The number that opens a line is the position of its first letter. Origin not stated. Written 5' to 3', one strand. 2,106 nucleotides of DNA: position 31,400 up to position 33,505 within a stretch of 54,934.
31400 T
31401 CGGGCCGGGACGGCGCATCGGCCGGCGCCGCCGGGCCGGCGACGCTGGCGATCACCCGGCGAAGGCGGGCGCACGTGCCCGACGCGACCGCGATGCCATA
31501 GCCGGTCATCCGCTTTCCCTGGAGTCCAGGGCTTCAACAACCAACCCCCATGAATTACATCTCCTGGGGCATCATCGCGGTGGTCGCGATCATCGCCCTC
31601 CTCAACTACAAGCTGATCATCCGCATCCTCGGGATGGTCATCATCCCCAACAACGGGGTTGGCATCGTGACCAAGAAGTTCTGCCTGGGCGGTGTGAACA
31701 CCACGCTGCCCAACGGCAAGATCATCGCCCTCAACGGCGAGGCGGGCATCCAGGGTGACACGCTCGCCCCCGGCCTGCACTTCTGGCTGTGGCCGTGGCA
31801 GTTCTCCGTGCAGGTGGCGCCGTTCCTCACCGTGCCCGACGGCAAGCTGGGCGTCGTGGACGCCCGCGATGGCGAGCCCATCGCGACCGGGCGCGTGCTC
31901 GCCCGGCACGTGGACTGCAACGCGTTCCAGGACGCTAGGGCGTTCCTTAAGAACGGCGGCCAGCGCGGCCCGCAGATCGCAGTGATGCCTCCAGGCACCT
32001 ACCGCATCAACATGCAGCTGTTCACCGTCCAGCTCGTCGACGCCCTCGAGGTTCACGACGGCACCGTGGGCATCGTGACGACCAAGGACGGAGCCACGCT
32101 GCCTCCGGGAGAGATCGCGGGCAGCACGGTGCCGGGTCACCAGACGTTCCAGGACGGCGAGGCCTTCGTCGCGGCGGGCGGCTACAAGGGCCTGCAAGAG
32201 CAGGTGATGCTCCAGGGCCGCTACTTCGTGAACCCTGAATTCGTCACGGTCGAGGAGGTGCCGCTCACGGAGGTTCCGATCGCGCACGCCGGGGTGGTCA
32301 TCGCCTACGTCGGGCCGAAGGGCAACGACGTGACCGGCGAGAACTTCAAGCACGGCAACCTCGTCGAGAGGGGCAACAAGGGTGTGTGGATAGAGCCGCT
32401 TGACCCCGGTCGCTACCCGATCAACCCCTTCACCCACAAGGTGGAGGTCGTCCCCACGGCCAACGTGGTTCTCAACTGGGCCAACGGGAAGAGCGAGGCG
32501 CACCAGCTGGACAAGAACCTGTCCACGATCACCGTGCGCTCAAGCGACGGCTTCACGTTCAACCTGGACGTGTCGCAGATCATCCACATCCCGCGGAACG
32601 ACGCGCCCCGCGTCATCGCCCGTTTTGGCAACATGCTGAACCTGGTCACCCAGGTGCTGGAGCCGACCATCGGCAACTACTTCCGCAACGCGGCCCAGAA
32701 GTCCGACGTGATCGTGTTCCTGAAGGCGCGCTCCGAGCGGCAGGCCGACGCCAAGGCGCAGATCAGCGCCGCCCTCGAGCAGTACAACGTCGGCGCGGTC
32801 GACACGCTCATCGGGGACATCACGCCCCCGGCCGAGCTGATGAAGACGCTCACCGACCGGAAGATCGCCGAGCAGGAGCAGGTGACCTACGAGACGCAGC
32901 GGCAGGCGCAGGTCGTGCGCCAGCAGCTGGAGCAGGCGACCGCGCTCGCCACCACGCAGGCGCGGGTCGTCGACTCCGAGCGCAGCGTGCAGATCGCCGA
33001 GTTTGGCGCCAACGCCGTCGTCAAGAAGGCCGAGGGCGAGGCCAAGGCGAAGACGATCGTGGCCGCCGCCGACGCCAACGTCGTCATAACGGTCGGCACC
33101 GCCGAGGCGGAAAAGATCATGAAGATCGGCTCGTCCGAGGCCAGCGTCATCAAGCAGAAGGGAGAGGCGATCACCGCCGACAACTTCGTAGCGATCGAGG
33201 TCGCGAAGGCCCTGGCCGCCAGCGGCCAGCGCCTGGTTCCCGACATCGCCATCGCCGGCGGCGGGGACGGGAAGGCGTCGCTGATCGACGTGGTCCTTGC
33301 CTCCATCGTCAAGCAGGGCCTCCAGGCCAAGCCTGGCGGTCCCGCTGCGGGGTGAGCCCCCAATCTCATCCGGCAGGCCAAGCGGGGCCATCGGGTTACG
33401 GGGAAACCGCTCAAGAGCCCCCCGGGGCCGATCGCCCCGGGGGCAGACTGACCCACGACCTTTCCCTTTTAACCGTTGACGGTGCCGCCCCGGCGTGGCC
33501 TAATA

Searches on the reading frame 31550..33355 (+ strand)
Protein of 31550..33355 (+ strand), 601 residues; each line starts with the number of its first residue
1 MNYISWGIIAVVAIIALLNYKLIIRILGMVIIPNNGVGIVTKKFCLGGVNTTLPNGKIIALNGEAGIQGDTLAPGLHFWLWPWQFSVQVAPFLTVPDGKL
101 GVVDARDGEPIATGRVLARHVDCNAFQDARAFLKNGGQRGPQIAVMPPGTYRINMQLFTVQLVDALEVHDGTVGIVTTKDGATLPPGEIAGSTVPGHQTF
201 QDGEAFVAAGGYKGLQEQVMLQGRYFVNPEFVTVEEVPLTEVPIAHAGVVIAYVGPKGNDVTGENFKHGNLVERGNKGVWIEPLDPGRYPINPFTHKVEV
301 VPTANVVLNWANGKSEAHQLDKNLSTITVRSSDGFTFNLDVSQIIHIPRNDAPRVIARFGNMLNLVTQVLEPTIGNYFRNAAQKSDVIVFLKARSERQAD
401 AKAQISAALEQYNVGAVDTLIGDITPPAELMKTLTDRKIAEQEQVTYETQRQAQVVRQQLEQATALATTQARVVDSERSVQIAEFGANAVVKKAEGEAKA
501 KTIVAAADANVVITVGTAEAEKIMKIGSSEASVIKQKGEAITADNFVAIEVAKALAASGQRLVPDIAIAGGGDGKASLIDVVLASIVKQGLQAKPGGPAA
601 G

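Call 31: find_encoding_contigs(protein=window:31550-33355:+, flank=10000, max_places=1)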
Protein window:31550-33355:+ (601 aa): 19 contigs read that carry it; 1 place shown.
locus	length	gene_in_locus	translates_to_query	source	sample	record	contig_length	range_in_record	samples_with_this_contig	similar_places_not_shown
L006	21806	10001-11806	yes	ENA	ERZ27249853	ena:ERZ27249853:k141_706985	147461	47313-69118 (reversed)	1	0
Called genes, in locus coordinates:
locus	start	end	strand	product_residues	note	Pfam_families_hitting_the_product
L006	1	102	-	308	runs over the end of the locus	-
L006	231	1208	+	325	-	PF01408:GFO_IDH_MocA, PF22725:GFO_IDH_MocA_C3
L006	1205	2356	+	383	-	PF02684:LpxB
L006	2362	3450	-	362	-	PF05201:GlutR_N, PF01488:Shikimate_DH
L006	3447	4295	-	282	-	PF01578:Cytochrom_C_asm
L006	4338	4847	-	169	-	PF03190:Thioredox_DsbH, PF13899:Thioredoxin_7, PF13098:Thioredoxin_2, PF00085:Thioredoxin (weak)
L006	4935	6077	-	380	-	PF01189:Methyltr_RsmB-F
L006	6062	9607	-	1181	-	PF02811:PHP, PF07733:DNA_pol3_alpha, PF17657:DNA_pol3_finger, PF14579:HHH_6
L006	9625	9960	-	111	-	-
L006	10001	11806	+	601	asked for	PF01145:Band_7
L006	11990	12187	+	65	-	PF01165:Ribosomal_S21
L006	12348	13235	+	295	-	PF01261:AP_endonuc_2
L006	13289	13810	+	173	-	PF04191:PEMT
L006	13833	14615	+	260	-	PF00561:Abhydrolase_1 (faint)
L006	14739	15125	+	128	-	PF04343:DUF488, PF22751:DUF488-N3a, PF22752:DUF488-N3i (weak)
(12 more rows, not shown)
